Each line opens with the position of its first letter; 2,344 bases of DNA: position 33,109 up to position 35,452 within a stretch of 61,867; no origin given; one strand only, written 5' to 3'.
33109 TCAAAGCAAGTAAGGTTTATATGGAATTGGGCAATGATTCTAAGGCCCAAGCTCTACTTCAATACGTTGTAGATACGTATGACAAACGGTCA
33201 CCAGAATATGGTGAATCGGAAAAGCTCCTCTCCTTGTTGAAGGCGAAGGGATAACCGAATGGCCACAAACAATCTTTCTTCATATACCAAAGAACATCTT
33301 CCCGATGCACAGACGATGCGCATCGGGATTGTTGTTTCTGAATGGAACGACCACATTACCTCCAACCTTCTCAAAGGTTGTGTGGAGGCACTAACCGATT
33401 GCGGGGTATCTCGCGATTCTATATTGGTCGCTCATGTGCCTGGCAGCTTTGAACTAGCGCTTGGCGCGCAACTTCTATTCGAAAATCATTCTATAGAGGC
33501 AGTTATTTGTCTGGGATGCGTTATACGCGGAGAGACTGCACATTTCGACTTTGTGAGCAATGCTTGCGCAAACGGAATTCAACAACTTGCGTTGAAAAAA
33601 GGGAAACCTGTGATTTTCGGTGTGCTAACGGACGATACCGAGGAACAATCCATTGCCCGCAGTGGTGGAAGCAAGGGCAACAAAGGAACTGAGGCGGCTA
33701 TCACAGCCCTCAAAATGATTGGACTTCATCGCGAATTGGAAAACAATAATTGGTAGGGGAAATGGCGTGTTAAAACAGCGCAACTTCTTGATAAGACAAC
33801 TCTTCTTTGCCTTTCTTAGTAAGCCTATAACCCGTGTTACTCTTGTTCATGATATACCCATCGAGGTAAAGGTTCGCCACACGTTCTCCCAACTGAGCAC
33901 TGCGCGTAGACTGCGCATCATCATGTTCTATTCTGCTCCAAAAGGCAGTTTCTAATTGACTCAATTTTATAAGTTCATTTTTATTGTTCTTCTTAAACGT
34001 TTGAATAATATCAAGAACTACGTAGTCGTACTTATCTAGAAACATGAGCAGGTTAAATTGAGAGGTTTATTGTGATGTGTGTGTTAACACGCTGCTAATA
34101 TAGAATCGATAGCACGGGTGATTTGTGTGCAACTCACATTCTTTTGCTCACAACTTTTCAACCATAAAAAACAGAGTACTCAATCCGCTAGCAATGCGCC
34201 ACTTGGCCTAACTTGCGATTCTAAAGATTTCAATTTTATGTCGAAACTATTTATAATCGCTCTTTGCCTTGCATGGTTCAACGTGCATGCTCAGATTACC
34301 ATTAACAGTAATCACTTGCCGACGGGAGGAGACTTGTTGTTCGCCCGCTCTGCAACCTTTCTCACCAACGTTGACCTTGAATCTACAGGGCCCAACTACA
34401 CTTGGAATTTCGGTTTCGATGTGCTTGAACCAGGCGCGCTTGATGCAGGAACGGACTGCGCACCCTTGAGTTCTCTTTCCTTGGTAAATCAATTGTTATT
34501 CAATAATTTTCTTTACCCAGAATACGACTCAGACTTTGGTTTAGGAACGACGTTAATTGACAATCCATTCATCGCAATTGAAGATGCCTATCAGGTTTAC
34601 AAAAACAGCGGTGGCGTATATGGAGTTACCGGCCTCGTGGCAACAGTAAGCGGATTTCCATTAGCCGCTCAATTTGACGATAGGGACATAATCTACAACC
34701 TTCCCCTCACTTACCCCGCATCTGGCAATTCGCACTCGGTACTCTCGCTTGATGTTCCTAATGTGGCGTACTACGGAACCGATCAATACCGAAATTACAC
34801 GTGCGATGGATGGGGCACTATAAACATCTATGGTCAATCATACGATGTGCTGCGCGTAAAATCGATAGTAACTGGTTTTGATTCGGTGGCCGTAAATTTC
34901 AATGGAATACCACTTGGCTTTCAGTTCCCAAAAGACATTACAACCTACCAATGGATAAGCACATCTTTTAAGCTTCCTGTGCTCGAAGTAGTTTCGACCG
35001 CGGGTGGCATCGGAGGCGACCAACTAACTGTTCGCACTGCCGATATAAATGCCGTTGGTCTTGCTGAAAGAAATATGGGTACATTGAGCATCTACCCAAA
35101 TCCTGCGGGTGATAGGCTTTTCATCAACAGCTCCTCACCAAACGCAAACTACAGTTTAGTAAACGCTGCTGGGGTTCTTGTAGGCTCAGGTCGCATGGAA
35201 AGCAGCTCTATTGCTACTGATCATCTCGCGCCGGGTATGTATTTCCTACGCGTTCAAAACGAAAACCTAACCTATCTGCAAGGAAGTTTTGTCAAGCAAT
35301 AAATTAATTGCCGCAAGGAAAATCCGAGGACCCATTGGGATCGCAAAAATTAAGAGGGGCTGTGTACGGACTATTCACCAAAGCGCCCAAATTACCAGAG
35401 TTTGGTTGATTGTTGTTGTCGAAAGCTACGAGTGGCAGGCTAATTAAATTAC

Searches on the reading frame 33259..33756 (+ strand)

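Call 20: search_protein_families(library=pfam, proteins=[window:33259-33756:+], max_evalue=0.00001)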
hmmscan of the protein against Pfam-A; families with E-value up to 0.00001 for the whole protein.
window:33259-33756:+ (165 aa): 1 family
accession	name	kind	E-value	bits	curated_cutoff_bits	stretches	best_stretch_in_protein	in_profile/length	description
PF00885.24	DMRL_synthase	-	9.6e-54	181.5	26.7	1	20-157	2-138/139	6,7-dimethyl-8-ribityllumazine synthase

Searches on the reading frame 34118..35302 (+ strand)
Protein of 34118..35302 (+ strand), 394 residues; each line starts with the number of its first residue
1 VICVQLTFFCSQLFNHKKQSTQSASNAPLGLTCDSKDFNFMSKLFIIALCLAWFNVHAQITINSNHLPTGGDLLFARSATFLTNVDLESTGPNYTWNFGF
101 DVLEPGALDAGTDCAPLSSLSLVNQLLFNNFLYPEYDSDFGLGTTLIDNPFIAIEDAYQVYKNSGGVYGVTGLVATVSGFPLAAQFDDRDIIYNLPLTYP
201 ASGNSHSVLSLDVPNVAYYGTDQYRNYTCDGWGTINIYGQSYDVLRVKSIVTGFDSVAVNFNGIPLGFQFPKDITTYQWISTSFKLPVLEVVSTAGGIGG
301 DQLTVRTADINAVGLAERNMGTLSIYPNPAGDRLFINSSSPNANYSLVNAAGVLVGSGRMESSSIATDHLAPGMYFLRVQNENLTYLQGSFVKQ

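Call 20: search_protein_families(library=pfam, proteins=[window:34118-35302:+], max_evalue=0.00001)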
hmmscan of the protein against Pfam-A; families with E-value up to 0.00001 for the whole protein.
window:34118-35302:+ (394 aa): 1 family
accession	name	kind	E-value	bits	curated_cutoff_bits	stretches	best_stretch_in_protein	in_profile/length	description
PF18962.6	Por_Secre_tail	-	9.8e-10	39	27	1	325-386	1-69/75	Secretion system C-terminal sorting domain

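Call 48: search_protein_families(library=ncbifam, proteins=[window:34118-35302:+], max_evalue=0.00001)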
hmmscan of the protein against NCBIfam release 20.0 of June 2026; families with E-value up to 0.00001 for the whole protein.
window:34118-35302:+ (394 aa): 1 family
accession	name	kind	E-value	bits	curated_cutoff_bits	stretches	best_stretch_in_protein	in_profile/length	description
TIGR04183.1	Por_Secre_tail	domain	2.1e-10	40.4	23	1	325-394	1-72/72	T9SS type A sorting domain-containing protein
